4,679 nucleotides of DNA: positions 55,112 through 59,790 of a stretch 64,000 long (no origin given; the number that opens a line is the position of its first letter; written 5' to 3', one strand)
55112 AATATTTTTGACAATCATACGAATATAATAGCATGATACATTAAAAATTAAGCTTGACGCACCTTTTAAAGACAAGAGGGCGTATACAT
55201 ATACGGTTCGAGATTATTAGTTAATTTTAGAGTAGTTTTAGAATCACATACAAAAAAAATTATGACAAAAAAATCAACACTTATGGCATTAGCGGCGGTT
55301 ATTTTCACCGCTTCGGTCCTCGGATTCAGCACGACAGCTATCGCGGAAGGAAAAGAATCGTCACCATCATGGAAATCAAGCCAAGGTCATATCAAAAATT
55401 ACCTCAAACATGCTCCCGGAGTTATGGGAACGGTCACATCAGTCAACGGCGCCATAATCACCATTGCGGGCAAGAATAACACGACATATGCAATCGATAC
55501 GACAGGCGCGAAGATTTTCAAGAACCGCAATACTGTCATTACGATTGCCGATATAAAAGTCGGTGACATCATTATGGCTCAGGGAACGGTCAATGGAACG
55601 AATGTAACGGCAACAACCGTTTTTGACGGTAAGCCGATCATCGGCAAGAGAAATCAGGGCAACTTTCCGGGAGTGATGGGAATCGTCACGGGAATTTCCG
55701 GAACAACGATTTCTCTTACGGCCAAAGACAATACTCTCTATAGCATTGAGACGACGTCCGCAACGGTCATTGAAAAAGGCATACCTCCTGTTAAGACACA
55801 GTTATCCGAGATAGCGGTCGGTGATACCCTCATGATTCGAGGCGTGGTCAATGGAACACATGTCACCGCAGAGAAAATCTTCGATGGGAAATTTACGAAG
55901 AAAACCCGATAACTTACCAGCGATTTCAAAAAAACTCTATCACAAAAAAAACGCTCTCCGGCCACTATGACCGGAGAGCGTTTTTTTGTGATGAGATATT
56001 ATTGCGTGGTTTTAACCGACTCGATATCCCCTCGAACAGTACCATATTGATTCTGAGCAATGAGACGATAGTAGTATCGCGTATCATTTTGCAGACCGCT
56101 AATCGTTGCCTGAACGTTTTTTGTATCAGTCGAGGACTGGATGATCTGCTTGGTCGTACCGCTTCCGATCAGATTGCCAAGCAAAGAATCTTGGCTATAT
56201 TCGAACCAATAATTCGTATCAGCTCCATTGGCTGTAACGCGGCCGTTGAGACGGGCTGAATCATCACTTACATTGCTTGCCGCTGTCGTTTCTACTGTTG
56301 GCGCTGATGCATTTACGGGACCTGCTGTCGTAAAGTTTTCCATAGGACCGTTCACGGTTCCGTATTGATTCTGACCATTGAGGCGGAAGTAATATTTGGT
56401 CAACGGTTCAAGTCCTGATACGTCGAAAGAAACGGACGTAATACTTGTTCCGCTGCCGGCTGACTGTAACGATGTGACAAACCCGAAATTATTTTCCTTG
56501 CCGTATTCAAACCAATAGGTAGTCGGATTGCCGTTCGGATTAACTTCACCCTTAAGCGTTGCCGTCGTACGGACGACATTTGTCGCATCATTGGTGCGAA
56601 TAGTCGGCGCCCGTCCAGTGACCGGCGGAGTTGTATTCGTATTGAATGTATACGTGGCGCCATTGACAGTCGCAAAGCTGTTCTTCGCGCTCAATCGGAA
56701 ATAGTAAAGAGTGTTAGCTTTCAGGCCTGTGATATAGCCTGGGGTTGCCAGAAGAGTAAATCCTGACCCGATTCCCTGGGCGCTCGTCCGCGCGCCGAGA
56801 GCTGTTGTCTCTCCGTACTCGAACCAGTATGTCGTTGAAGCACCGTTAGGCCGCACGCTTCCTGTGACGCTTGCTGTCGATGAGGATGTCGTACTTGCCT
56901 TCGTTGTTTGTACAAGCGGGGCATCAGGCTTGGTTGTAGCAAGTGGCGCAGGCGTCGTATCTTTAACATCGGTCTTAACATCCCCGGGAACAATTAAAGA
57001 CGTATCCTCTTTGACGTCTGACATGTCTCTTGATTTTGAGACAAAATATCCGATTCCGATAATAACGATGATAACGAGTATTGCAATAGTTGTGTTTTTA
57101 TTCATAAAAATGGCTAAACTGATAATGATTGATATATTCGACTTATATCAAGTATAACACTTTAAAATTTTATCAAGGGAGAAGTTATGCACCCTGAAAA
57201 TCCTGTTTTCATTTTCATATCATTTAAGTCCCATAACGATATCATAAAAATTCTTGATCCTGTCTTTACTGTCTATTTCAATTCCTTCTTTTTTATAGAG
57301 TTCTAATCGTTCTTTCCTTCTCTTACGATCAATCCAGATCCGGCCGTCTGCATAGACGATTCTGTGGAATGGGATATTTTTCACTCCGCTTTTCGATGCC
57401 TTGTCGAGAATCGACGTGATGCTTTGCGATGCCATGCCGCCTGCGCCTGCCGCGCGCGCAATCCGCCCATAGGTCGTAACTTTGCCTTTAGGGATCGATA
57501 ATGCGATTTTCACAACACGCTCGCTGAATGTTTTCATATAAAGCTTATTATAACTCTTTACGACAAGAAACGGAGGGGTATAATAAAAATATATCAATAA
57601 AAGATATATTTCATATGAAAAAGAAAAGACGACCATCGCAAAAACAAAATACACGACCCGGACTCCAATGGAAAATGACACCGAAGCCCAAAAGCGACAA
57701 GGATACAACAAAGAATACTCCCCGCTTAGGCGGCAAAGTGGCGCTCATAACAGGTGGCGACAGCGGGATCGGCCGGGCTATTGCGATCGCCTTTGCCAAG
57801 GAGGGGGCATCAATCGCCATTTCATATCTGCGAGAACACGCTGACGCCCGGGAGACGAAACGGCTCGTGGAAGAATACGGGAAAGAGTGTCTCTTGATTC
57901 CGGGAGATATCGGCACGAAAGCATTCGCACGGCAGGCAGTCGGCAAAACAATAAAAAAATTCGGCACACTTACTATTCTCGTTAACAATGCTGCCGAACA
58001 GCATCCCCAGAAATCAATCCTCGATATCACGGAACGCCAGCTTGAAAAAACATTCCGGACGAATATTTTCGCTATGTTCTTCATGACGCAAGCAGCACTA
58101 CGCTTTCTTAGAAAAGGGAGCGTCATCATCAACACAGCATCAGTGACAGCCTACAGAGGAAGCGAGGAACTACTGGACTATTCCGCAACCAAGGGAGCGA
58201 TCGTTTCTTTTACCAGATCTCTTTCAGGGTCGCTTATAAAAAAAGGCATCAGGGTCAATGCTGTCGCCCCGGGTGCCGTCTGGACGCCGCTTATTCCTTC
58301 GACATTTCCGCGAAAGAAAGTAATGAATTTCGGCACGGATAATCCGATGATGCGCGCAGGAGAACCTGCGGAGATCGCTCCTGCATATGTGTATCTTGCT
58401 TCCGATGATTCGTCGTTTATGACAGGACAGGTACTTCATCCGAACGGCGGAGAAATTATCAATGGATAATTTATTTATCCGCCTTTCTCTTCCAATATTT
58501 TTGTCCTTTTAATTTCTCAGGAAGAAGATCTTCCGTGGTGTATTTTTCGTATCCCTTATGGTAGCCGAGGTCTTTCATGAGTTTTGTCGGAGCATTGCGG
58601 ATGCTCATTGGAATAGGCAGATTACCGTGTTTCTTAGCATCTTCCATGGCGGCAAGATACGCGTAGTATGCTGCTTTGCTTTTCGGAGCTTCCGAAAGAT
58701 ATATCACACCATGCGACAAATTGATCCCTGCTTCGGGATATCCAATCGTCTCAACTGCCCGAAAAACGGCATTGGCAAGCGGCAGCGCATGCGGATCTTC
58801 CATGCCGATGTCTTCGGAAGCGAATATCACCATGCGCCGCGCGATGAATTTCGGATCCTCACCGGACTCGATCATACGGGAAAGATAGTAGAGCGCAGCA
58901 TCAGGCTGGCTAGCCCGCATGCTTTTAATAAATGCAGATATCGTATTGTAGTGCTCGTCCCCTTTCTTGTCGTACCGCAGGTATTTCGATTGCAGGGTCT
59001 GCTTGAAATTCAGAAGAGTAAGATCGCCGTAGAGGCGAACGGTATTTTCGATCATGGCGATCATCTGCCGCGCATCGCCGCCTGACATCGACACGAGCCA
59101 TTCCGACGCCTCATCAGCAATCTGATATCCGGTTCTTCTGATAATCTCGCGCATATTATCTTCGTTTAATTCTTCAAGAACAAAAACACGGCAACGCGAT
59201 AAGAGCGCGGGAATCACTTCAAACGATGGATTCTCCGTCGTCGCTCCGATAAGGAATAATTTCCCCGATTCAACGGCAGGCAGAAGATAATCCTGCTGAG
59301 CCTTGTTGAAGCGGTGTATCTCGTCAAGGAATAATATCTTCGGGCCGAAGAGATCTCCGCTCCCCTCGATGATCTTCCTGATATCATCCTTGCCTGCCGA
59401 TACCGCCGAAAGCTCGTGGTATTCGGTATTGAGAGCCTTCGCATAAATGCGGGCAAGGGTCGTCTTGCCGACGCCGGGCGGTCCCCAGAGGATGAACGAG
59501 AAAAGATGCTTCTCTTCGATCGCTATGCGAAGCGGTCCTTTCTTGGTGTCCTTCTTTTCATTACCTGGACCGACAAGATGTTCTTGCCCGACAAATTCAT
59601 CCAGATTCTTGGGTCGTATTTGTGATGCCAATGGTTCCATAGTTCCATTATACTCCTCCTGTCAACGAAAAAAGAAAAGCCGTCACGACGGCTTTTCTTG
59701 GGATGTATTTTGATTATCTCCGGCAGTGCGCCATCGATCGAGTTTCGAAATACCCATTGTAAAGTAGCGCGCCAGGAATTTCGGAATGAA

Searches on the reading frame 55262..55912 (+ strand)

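Call 76: search_protein_families(library=pfam, proteins=[window:55262-55912:+], max_evalue=0.0001)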
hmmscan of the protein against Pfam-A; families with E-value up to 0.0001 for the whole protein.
window:55262-55912:+ (216 aa): 1 family
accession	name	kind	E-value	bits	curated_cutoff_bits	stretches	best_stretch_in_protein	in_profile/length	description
PF18914.6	DUF5666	-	1.1e-06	29.3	27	0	140-206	2-59/60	Domain of unknown function (DUF5666)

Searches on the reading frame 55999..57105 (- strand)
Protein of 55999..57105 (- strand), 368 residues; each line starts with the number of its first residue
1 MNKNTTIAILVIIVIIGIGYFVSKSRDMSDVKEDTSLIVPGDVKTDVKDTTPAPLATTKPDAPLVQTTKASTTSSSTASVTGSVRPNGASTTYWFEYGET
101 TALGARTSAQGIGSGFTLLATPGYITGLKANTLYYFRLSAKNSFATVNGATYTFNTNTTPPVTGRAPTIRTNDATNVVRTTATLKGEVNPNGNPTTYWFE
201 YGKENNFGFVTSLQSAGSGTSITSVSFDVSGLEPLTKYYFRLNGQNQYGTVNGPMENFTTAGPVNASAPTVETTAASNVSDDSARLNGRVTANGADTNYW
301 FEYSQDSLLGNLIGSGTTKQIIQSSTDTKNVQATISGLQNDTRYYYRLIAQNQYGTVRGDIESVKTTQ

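Call 76: search_protein_families(library=pfam, proteins=[window:55999-57105:-], max_evalue=0.0001)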
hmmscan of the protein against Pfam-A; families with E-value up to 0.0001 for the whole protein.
window:55999-57105:- (368 aa): 4 families
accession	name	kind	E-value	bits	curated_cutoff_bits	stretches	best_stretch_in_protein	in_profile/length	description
PF16656.11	Pur_ac_phosph_N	-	2.8e-11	44.3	30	1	295-361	24-88/93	Purple acid Phosphatase, N-terminal domain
PF16655.11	PhoD_N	-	1.1e-10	42.3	30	0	279-357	8-85/90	PhoD-like phosphatase, N-terminal domain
PF00041.27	fn3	-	9.2e-08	32.6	25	0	190-250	25-74/84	Fibronectin type III domain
PF25059.1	FN3_DSCAM-DSCAML_C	-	1.1e-06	29.3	39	0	319-361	33-75/89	DSCAM/DSCAML C-terminal Fn3-like domain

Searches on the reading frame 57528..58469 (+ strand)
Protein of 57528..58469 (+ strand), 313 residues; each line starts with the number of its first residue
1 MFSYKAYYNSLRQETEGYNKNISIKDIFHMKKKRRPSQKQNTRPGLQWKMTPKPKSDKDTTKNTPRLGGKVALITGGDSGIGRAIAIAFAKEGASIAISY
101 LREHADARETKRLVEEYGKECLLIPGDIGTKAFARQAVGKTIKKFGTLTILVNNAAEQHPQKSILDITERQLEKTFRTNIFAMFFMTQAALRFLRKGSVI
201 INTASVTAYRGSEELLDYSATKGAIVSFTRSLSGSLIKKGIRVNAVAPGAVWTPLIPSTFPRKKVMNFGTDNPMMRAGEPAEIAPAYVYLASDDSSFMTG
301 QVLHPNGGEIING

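Call 76: search_protein_families(library=pfam, proteins=[window:57528-58469:+], max_evalue=0.0001)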
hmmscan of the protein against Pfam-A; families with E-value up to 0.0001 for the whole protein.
window:57528-58469:+ (313 aa): 3 families
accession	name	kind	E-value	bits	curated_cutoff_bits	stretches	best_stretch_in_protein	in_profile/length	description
PF13561.12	adh_short_C2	-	1.7e-57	195.2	27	1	78-308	5-234/236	Enoyl-(Acyl carrier protein) reductase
PF00106.31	adh_short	-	3.2e-46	157.7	26.6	1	70-258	1-189/195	short chain dehydrogenase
PF08659.16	KR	-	1.3e-09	38.7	22.6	1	72-231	3-162/180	KR domain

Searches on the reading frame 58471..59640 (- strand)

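Call 76: search_protein_families(library=pfam, proteins=[window:58471-59640:-], max_evalue=0.0001)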
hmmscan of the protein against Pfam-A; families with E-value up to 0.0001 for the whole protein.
window:58471-59640:- (389 aa): 9 families
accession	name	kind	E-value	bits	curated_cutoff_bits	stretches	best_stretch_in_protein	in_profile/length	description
PF12002.13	MgsA_C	-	1.1e-51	175.5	27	1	244-386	2-151/167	MgsA AAA+ ATPase C terminal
PF16193.11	AAA_assoc_2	-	1.5e-20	73.7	34.3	1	172-242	5-81/81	AAA C-terminal domain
PF00004.35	AAA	-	9.7e-17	62.1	21.2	1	50-154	2-127/131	ATPase family associated with various cellular activities (AAA)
PF05496.18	RuvB_N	-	5.1e-15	56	27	1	8-130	1-115/159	Holliday junction DNA helicase RuvB P-loop domain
PF07728.20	AAA_5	-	6.1e-09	36.4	22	1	49-131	2-98/139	AAA domain (dynein-related subfamily)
PF01078.27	Mg_chelatase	-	1.3e-05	25.2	20.3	0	33-70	11-46/207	Magnesium chelatase, subunit ChlI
PF14532.12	Sigma54_activ_2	-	4.2e-05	24.2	25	0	50-212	25-133/138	Sigma-54 interaction domain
PF00158.32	Sigma54_activat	-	5.1e-05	23.5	20.2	0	102-138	96-132/168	Sigma-54 interaction domain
PF13173.12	AAA_14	-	6.1e-05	23.5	27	0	50-116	6-79/129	AAA domain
